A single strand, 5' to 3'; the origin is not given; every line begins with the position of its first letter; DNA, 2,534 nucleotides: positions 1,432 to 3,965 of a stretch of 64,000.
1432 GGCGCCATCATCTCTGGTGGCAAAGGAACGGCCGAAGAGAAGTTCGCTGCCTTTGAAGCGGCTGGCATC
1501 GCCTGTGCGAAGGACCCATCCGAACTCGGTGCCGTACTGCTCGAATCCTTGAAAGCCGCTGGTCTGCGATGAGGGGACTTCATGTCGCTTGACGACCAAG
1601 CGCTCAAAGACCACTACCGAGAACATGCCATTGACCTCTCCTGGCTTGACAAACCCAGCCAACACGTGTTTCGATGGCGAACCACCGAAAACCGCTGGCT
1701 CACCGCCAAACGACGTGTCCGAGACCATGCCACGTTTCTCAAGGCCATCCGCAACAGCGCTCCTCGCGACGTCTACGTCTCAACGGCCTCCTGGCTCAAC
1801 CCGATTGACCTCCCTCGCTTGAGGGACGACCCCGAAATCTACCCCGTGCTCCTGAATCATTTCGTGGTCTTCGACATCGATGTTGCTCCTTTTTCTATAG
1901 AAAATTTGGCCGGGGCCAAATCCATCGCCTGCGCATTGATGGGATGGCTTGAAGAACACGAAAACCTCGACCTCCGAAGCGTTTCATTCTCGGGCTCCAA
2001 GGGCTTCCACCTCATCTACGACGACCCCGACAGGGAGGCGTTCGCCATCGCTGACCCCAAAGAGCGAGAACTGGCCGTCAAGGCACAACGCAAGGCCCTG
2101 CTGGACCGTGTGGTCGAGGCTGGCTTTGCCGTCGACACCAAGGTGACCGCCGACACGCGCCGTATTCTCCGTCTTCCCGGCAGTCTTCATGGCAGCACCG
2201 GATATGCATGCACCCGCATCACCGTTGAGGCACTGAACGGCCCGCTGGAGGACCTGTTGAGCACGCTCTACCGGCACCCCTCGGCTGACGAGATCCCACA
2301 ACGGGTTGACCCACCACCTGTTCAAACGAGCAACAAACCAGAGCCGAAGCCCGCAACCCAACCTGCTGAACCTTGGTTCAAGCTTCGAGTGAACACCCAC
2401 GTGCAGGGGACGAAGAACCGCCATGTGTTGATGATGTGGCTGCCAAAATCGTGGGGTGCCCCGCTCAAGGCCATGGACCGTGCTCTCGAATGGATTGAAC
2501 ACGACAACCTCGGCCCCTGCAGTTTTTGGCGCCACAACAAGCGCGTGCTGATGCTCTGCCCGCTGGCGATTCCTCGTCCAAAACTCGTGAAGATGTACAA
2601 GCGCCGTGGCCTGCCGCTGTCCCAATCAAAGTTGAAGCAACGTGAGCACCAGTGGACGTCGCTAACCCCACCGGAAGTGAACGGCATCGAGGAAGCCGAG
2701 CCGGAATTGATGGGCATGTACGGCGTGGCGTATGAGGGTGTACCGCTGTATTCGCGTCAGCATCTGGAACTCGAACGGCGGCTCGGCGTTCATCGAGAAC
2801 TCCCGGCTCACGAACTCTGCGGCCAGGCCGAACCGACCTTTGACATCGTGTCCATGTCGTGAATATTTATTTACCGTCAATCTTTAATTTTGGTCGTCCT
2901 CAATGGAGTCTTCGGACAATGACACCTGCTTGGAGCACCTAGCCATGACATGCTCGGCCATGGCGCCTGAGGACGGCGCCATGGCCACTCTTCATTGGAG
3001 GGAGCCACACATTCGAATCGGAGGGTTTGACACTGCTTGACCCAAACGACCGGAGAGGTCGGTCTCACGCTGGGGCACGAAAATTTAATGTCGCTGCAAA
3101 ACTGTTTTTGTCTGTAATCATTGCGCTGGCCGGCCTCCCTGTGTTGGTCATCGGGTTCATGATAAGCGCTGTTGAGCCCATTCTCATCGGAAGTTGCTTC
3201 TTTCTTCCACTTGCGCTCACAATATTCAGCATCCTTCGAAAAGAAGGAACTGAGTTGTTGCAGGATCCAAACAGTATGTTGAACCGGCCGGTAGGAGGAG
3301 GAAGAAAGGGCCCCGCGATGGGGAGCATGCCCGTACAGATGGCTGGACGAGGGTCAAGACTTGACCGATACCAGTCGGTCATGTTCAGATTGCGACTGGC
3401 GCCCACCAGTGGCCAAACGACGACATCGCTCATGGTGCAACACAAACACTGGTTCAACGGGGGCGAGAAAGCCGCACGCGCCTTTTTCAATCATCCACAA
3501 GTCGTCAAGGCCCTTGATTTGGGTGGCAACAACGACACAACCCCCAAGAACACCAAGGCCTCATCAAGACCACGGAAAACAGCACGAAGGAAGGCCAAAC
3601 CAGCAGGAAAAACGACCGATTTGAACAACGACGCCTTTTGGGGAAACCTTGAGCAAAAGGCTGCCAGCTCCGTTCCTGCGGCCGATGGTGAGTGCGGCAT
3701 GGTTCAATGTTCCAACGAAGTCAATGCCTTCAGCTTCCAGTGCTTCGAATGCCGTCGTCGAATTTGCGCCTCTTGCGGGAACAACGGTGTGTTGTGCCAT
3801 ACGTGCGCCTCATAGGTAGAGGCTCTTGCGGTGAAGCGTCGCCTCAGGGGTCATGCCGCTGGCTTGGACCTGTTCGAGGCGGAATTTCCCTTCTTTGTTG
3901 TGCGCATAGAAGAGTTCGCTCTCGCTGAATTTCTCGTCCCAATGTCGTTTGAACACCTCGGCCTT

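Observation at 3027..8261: Two-gene module: Zn-ribbon / prion-like / (GPPGPKK)n repeat protein followed by a 923-aa SF2 helicase, flanked by a Zn-finger membrane protein and a PriS-like primase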

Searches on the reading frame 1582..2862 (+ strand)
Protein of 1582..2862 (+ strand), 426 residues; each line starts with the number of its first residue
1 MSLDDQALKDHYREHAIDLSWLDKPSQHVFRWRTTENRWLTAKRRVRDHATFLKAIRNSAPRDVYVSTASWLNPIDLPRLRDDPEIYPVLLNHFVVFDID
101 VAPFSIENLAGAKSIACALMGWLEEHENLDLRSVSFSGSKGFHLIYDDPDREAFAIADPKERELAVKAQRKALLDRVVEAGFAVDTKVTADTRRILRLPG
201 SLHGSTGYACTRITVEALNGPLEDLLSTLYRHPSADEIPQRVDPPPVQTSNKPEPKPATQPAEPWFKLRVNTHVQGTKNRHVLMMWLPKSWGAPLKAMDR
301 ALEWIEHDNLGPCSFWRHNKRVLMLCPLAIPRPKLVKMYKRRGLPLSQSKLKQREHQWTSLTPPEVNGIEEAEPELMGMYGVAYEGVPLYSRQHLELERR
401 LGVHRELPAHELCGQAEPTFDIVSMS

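Call 3: search_protein_families(library=pfam, proteins=[window:1582-2862:+], max_evalue=0.01)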
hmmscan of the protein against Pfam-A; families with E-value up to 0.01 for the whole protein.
window:1582-2862:+ (426 aa): 1 family
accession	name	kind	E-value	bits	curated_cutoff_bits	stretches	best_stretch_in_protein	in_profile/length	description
PF01896.25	DNA_primase_S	-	1.7e-06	28.9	26.8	1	131-214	43-162/163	DNA primase small subunit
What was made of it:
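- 1582..2862 (+): PriS-like archaeo-eukaryotic primase, catalytically intact (FDID 97-100, SGSKGFH 137-143, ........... 193-203), with a C-terminal extension of about 200 aa of unknown fold. Pfam DNA_primase_S (call 3).
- On Archaeo-eukaryotic primase small subunit (PriS), for gene 1582-2862: 28.9 bits against a gathering score of 26.8 (call 3).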

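Call 4: search_protein_families(library=ncbifam, proteins=[window:1582-2862:+], max_evalue=0.01)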
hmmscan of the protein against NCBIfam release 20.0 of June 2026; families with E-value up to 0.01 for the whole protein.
window:1582-2862:+ (426 aa): 3 families
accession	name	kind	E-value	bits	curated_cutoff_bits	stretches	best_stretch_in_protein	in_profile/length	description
NF001639.0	PRK00419.1-1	equivalog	1e-12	47.7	577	1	166-227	274-338/391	DNA primase small subunit PriS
TIGR00335.1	primase_sml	equivalog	1.1e-10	41.4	143.5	1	184-224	273-313/324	DNA primase catalytic subunit PriS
NF001641.0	PRK00419.1-3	equivalog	3.2e-10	39.6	326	1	171-218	222-261/323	DNA primase small subunit PriS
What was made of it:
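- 1582..2862 (+): Partial NCBIfam PriS hits (call 4).
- On Archaeo-eukaryotic primase small subunit (PriS), for gene 1582-2862: NCBIfam PriS equivalog cut-offs are not reached (47.7 against 577; call 4), so orthology with the canonical replicative PriS remains unproven.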

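Call 5: search_protein_families(library=padloc, proteins=[window:1582-2862:+], max_evalue=0.01)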
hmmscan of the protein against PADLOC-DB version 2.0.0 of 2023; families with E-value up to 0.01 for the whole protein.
window:1582-2862:+ (426 aa): 0 families

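Call 6: search_protein_families(library=phrogs, proteins=[window:1582-2862:+], max_evalue=0.01)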
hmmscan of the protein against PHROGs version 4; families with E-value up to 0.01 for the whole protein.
window:1582-2862:+ (426 aa): 2 families
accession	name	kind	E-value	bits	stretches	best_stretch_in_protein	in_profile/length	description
phrog_16345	-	DNA, RNA and nucleotide metabolism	0.00034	19.7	1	96-220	69-184/972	primase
phrog_18685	-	unknown function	0.0014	17.6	1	134-239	108-208/1028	-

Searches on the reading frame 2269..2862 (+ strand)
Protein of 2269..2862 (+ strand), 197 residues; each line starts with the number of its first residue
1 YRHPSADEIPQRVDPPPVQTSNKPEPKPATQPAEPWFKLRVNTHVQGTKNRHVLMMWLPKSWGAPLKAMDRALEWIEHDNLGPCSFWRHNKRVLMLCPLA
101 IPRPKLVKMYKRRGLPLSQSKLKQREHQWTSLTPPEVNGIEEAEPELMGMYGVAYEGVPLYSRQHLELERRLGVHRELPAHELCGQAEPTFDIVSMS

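Call 91: search_protein_families(library=pfam, proteins=[window:2269-2862:+], max_evalue=1)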
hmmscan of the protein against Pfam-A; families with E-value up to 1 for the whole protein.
window:2269-2862:+ (197 aa): 0 families
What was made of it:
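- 1582..2862 (+): No Pfam hit on the C-terminal part (call 91).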

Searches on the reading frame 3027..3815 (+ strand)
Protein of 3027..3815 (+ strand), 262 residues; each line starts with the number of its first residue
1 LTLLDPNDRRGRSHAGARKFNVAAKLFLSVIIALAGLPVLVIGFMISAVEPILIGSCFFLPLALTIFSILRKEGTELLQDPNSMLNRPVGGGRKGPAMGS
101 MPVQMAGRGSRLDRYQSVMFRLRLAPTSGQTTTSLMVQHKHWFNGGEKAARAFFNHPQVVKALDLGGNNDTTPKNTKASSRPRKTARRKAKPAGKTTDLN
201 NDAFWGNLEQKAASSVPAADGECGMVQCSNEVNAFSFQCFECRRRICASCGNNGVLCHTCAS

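Call 3: search_protein_families(library=pfam, proteins=[window:3027-3815:+], max_evalue=0.01)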
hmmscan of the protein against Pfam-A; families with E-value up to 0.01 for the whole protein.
window:3027-3815:+ (262 aa): 0 families

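Call 4: search_protein_families(library=ncbifam, proteins=[window:3027-3815:+], max_evalue=0.01)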
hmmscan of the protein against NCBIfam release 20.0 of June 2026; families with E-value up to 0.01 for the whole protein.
window:3027-3815:+ (262 aa): 1 family
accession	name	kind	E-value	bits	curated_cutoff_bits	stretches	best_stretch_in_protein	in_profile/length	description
TIGR04522.1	EcfS_MSC_0063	hypoth_equivalog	0.0073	16.3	60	0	15-66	32-83/152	putative energy coupling factor transporter S component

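Call 5: search_protein_families(library=padloc, proteins=[window:3027-3815:+], max_evalue=0.01)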
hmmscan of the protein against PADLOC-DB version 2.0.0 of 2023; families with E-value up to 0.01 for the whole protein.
window:3027-3815:+ (262 aa): 0 families

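Call 6: search_protein_families(library=phrogs, proteins=[window:3027-3815:+], max_evalue=0.01)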
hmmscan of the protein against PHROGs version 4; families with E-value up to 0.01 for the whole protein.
window:3027-3815:+ (262 aa): 0 families

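Call 91: search_protein_families(library=pfam, proteins=[window:3027-3815:+], max_evalue=1)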
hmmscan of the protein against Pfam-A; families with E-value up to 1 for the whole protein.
window:3027-3815:+ (262 aa): 0 families
